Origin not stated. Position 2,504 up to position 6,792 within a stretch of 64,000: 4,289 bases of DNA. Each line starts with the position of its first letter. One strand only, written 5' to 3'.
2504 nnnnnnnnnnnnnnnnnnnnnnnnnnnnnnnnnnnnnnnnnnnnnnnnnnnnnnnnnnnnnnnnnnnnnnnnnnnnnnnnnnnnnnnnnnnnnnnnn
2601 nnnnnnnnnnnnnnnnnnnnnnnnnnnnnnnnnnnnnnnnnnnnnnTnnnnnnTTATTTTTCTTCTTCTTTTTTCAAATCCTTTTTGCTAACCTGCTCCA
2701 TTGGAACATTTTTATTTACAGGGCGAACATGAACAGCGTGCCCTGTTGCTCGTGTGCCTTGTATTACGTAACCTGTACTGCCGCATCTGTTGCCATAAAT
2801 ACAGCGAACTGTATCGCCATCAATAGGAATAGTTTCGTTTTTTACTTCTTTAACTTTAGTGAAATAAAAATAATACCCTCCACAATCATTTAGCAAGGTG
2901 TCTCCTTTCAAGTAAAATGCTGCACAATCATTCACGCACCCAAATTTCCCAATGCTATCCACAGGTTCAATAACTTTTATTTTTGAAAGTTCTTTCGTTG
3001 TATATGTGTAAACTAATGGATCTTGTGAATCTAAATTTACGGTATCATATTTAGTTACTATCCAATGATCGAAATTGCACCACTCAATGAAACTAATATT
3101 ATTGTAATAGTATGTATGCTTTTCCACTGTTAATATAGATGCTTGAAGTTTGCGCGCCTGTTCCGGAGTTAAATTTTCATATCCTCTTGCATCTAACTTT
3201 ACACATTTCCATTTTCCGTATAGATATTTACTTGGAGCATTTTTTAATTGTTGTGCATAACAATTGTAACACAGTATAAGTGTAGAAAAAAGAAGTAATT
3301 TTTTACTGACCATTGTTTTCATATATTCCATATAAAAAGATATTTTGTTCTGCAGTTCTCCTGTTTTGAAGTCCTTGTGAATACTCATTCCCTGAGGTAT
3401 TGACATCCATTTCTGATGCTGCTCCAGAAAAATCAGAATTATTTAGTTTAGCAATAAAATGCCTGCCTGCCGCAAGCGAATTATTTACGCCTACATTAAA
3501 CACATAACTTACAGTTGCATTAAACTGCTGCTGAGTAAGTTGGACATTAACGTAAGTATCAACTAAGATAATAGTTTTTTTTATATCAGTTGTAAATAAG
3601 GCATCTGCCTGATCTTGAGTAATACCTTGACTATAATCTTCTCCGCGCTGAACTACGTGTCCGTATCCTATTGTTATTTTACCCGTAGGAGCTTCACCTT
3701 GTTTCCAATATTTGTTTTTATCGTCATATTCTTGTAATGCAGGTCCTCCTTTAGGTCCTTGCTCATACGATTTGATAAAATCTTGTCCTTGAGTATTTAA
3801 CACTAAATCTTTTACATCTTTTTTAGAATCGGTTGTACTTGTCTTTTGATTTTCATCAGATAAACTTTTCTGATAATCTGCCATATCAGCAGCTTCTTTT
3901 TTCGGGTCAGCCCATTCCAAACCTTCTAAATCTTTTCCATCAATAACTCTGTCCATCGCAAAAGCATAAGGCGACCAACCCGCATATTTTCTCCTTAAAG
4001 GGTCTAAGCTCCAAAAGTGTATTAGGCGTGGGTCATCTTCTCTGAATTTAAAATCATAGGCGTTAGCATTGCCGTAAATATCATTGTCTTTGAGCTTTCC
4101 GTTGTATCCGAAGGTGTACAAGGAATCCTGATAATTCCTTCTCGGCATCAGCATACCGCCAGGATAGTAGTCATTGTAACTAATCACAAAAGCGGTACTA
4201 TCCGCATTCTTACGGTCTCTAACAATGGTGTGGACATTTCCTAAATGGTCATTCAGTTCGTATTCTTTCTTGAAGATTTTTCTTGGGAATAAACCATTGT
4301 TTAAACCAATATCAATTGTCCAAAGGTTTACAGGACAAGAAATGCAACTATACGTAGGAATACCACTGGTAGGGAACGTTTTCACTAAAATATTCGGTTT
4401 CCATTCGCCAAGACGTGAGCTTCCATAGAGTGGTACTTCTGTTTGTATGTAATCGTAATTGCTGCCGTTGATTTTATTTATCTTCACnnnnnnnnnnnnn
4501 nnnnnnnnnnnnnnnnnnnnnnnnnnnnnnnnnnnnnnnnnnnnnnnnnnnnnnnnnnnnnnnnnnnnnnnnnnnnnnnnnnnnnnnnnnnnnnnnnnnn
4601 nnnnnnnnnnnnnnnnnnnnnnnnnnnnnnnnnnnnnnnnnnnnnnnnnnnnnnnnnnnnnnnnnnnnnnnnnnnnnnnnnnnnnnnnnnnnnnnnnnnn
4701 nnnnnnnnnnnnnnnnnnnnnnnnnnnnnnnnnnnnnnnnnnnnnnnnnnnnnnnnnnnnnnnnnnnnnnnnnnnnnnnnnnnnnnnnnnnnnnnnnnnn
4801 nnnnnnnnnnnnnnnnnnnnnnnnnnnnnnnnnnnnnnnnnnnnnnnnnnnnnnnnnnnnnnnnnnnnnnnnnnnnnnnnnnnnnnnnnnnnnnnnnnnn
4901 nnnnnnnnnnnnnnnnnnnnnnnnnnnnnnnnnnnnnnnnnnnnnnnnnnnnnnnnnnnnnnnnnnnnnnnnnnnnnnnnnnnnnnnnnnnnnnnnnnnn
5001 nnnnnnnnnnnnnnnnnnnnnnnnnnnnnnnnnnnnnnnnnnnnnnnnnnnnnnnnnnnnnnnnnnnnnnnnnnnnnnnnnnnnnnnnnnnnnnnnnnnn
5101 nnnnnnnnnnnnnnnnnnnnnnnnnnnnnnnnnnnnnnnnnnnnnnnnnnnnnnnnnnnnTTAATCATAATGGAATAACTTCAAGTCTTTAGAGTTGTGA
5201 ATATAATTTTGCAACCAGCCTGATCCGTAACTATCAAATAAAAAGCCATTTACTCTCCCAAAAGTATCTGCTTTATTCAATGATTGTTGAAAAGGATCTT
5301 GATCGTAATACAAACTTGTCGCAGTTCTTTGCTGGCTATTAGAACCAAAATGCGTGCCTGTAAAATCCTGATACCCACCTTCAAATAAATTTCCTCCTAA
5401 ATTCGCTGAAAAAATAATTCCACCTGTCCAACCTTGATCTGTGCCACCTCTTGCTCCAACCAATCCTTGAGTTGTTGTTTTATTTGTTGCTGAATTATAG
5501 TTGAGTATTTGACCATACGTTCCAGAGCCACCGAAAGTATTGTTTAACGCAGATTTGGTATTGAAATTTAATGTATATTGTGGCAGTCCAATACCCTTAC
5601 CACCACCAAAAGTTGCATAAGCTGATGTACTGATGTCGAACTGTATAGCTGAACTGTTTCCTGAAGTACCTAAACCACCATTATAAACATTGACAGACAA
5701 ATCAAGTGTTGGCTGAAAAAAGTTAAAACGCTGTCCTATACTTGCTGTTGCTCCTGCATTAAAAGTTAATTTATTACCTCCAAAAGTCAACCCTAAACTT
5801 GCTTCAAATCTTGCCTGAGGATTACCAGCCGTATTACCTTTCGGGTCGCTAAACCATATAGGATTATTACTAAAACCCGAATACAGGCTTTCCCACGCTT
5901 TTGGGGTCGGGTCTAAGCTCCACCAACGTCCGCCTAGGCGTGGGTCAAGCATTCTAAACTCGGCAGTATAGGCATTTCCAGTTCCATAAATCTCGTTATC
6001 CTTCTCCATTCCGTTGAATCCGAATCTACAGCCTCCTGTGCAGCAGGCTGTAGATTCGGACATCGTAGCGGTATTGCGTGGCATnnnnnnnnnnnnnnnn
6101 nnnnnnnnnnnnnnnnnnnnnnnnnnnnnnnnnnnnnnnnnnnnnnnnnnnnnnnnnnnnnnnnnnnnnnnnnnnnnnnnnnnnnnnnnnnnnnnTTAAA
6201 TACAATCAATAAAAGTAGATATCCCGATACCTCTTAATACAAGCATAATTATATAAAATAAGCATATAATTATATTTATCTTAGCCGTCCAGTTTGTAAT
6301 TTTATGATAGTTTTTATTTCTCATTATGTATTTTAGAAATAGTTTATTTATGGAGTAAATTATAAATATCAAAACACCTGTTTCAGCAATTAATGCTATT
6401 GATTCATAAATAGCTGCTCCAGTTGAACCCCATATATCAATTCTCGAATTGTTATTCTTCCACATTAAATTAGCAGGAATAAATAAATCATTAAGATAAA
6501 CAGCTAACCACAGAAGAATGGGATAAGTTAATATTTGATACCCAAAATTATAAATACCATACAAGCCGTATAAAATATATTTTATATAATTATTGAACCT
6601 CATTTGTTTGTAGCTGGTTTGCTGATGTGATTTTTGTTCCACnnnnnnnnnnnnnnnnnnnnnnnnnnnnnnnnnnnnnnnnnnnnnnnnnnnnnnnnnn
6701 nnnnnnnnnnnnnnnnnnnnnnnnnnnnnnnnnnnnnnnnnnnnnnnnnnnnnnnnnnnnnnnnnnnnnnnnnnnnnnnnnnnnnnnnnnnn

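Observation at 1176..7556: Array of four Rhs/YD core-end toxin plus immunity cassettes with no full-length rhs gene in view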

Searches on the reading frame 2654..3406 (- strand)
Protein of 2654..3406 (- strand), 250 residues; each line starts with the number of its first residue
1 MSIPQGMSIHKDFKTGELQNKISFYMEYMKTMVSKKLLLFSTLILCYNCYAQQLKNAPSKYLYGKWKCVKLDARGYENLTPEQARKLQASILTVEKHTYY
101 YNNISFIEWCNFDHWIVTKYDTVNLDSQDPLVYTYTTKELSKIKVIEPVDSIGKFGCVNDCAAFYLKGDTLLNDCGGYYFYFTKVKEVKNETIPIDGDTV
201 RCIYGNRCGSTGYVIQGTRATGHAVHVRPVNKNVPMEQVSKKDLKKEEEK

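Call 3: search_protein_families(library=pfam, proteins=[window:2654-3406:-], max_evalue=0.1)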
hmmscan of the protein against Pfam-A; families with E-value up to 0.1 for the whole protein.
window:2654-3406:- (250 aa): 0 families

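Call 4: search_protein_families(library=ncbifam, proteins=[window:2654-3406:-], max_evalue=0.1)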
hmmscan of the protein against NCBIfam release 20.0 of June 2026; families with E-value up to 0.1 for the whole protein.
window:2654-3406:- (250 aa): 0 families
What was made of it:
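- Checked: T2 (3303-4487) gives no HMM hit (call 4).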

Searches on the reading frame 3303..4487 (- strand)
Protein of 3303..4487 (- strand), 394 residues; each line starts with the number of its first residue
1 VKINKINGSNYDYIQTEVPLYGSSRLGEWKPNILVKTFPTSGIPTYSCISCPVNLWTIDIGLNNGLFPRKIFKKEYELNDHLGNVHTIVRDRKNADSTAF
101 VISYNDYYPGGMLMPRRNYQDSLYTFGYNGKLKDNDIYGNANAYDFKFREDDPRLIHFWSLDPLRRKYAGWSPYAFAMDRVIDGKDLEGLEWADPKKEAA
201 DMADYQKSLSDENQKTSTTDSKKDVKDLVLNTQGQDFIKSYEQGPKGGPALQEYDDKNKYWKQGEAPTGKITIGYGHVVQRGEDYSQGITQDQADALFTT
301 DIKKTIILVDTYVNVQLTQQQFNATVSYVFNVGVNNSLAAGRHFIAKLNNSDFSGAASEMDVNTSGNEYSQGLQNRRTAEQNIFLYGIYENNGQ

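Call 3: search_protein_families(library=pfam, proteins=[window:3303-4487:-], max_evalue=0.1)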
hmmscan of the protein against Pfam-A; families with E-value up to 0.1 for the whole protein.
window:3303-4487:- (394 aa): 1 family
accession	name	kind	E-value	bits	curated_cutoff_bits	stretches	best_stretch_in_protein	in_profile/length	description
PF00959.24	Phage_lysozyme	-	3.1e-24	86.1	22.3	1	266-380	13-125/125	Phage lysozyme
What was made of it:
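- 3303..4487 (-): T2: about 125 aa of YD-shell end, a degenerate core and a GH24 lysozyme toxin; GTG start only. PF00959 E 3e-24 at aa 266-380 (call 3).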

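Call 4: search_protein_families(library=ncbifam, proteins=[window:3303-4487:-], max_evalue=0.1)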
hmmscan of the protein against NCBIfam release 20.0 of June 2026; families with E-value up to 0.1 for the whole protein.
window:3303-4487:- (394 aa): 2 families
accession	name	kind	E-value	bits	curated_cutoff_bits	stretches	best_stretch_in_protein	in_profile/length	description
NF058676.1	BaGTA_endo_BgtA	equivalog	4.5e-18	65.6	315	1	267-389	26-150/220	gene transfer agent endolysin BgtA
NF051871.1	LysLocSpmX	equivalog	1.1e-10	41.4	700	1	263-385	25-148/430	lysozyme-family localization factor SpmX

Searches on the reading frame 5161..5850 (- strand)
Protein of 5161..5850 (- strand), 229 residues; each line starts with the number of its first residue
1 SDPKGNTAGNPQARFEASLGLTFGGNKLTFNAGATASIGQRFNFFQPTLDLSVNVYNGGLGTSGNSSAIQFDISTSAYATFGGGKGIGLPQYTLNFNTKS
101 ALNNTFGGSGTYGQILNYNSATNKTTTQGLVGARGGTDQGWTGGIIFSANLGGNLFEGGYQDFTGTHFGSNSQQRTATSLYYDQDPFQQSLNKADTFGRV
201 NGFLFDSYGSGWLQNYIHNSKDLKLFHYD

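Call 68: search_solved_structures(query=window:5161-5850:-, max_evalue=1)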
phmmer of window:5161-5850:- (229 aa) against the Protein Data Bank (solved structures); distinct sequences matched with E-value up to 1: 0.

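Call 75: find_homologous_proteins(query=window:5161-5847:-, max_evalue=0.001)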
Query window:5161-5847:- (228 aa): 2 proteins with E <= 0.001 among 631 candidates.
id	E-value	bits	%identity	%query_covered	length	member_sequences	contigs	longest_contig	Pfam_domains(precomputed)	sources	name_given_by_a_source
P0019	1.1e-143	495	100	100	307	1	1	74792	-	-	-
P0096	1.7e-33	135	40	96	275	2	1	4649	-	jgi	jgi:hypothetical protein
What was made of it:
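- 5161..6084 (-): T3: orphan Rhs core (aa 19-83, ends SDPKG) plus a Gly-rich 229-aa domain. TAnnTTTG (Bacteroidetes -7 box) lies 27 nt before its ATG. Only one homologue of the C-terminal domain (call 75).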

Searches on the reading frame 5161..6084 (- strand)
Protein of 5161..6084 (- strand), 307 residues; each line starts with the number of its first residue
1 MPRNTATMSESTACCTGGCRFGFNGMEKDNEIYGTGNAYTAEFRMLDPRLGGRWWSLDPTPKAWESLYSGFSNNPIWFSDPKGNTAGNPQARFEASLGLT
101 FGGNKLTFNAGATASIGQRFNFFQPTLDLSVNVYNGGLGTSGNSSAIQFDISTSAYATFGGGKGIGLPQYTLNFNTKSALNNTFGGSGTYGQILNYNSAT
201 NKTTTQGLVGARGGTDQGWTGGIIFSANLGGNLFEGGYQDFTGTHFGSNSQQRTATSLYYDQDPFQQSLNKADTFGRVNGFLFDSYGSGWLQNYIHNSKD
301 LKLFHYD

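Call 3: search_protein_families(library=pfam, proteins=[window:5161-6084:-], max_evalue=0.1)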
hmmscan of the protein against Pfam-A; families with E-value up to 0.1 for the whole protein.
window:5161-6084:- (307 aa): 0 families

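Call 4: search_protein_families(library=ncbifam, proteins=[window:5161-6084:-], max_evalue=0.1)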
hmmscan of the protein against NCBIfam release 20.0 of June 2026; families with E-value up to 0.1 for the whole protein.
window:5161-6084:- (307 aa): 1 family
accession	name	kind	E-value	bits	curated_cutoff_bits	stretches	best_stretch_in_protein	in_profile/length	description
TIGR03696.1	Rhs_assc_core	domain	1.8e-07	31.5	32.5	1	19-83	15-75/76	RHS repeat-associated core domain-containing protein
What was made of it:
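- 5161..6084 (-): TIGR03696 at 31.5 bits (call 4).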

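Call 13: find_encoding_contigs(protein=window:5161-6084:-, flank=10000, max_places=6)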
Protein window:5161-6084:- (307 aa): 1 contig read that carries it; 1 place shown.
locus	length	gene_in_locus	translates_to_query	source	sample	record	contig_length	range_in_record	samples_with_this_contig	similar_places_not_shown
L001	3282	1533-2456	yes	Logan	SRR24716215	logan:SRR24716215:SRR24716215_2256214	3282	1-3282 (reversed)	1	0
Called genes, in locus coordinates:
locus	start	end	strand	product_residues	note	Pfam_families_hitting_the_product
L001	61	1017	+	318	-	-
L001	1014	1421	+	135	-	-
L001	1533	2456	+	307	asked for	-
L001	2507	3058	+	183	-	-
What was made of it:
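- Checked: The Logan gene call is 135 aa (call 13).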

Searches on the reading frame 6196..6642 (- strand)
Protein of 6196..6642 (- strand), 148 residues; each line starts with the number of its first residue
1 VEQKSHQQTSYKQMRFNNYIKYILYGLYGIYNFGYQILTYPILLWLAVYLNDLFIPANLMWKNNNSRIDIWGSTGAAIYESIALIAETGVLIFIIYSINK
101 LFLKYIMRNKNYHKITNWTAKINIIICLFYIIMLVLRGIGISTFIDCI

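Call 3: search_protein_families(library=pfam, proteins=[window:6196-6642:-], max_evalue=0.1)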
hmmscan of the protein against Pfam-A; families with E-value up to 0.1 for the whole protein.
window:6196-6642:- (148 aa): 1 family
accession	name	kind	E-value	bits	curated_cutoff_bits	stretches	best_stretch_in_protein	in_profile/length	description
PF04306.18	DUF456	-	0.094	13.4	29.4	0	23-93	16-86/139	Protein of unknown function (DUF456)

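Call 4: search_protein_families(library=ncbifam, proteins=[window:6196-6642:-], max_evalue=0.1)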
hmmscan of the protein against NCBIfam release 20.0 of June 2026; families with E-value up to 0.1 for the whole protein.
window:6196-6642:- (148 aa): 0 families
